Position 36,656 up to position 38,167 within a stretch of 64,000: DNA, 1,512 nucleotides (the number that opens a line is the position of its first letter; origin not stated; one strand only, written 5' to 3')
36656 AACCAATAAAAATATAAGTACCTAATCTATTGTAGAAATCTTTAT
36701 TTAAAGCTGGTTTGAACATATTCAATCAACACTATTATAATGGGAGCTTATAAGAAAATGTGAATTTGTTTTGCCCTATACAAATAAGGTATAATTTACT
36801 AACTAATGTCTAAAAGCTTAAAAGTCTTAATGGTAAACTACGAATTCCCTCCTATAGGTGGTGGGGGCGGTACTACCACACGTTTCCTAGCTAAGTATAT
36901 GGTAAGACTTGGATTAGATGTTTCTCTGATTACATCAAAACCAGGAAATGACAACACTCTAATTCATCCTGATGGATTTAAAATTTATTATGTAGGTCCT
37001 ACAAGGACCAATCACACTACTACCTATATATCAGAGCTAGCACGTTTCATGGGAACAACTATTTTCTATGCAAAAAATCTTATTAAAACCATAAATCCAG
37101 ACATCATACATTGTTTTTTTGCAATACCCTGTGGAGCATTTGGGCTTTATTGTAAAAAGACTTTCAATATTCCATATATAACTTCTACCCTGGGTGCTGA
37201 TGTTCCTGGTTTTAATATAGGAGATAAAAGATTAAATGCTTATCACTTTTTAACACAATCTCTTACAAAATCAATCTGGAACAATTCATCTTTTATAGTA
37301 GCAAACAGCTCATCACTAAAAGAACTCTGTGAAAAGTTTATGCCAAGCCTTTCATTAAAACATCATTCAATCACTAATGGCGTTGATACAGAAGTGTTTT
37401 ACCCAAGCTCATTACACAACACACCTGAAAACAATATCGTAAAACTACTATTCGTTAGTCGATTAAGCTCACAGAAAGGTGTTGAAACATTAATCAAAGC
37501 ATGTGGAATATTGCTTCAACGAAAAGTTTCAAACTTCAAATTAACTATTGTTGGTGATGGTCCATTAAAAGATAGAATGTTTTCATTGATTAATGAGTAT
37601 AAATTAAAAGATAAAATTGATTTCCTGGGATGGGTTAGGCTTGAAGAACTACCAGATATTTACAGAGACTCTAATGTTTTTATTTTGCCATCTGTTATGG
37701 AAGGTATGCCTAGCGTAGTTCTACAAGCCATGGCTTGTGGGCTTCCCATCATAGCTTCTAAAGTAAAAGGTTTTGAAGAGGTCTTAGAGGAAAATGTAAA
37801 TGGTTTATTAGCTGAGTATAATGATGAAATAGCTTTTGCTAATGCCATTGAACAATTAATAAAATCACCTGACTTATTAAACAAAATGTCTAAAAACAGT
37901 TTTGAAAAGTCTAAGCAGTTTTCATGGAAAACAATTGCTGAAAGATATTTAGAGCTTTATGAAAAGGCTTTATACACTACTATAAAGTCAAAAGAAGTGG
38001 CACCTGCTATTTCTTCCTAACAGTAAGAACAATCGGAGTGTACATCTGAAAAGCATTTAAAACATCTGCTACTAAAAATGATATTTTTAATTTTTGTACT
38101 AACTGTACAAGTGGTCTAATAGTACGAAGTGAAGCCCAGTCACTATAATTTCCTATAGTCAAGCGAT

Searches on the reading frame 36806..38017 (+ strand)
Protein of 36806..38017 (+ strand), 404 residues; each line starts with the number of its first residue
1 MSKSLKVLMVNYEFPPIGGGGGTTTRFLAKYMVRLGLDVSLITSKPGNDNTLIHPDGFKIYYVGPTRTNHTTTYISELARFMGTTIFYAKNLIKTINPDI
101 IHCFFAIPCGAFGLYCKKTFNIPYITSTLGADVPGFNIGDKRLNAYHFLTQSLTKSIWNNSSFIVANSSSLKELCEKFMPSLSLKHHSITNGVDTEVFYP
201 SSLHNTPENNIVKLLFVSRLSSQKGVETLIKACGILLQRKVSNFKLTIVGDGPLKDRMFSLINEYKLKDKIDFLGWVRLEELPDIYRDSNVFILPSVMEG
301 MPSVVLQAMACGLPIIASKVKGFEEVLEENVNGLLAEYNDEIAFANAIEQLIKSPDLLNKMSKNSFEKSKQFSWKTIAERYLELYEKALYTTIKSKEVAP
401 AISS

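Call 15: search_protein_families(library=ncbifam, proteins=[window:36806-38017:+], max_evalue=0.00001)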
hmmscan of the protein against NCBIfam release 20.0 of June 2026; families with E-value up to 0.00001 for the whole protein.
window:36806-38017:+ (404 aa): 45 families (the best 25 are shown)
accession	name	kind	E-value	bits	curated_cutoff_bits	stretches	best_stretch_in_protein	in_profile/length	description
TIGR03088.1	stp2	hypoth_equivalog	6.9e-37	127.4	409.05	1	165-389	141-374/374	TIGR03088 family PEP-CTERM/XrtA system glycosyltransferase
TIGR03999.1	thiol_BshA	equivalog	9.1e-37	126.9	273.7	1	27-389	20-374/375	N-acetyl-alpha-D-glucosaminyl L-malate synthase BshA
NF038229.1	Glyco4_Geo_Pelo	equivalog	7e-33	114.1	400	1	91-389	49-337/338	GPMC system family 4 glycosyltransferase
TIGR02149.1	glgA_Coryne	subfamily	3.1e-32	112.1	302.4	1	5-388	1-390/391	glycogen synthase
NF041876.1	EPS_EpsE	equivalog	1.7e-31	109.9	400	1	158-372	159-380/389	exopolysaccharide biosynthesis GT4 family glycosyltransferase EpsE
TIGR03449.1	mycothiol_MshA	equivalog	5.3e-31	107.9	462.5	1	63-389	69-404/406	D-inositol-3-phosphate glycosyltransferase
NF047684.1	TeichurnBiosyTuaC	equivalog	4.7e-28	98.2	550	1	94-388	105-389/391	teichuronic acid biosynthesis protein TuaC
NF050056.1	ProtGlycPglH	equivalog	4.8e-26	91.7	600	1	207-386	177-351/354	GalNAc-alpha-(1->4)-GalNAc-alpha-(1->3)-diNAcBac-PP-undecaprenol alpha-1,4-N-acetyl-D-galactosaminyltransferase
NF050063.1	ProtGlycPglJ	equivalog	6.1e-26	91.5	500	1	144-383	128-361/363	N-acetylgalactosamine-N,N'-diacetylbacillosaminyl-diphospho-undecaprenol 4-alpha-N-acetylgalactosaminyltransferase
NF041010.1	glycosy_Agl16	equivalog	5.1e-25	88.1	575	1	151-387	124-350/352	glycosylation protein Agl16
NF046085.1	XrtY_assoc_Gly1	equivalog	5.4e-24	84.8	400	1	118-388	120-384/387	XrtY-associated glycosyltransferase XYAG1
TIGR04157.1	glyco_rSAM_CFB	subfamily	8.9e-23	80.9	400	1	206-385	224-406/406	TIGR04157 family glycosyltransferase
TIGR04005.1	wcaL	equivalog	1.2e-22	80.4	537.6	1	191-376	204-394/406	colanic acid biosynthesis glycosyltransferase WcaL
TIGR04063.1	stp3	hypoth_equivalog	1.7e-22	79.9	442.05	1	20-388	15-395/397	TIGR04063 family PEP-CTERM/XrtA system glycosyltransferase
NF049988.1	MGlcDAGSynMgs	equivalog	2e-22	80.1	400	1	91-388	80-387/398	alpha-monoglucosyldiacylglycerol synthase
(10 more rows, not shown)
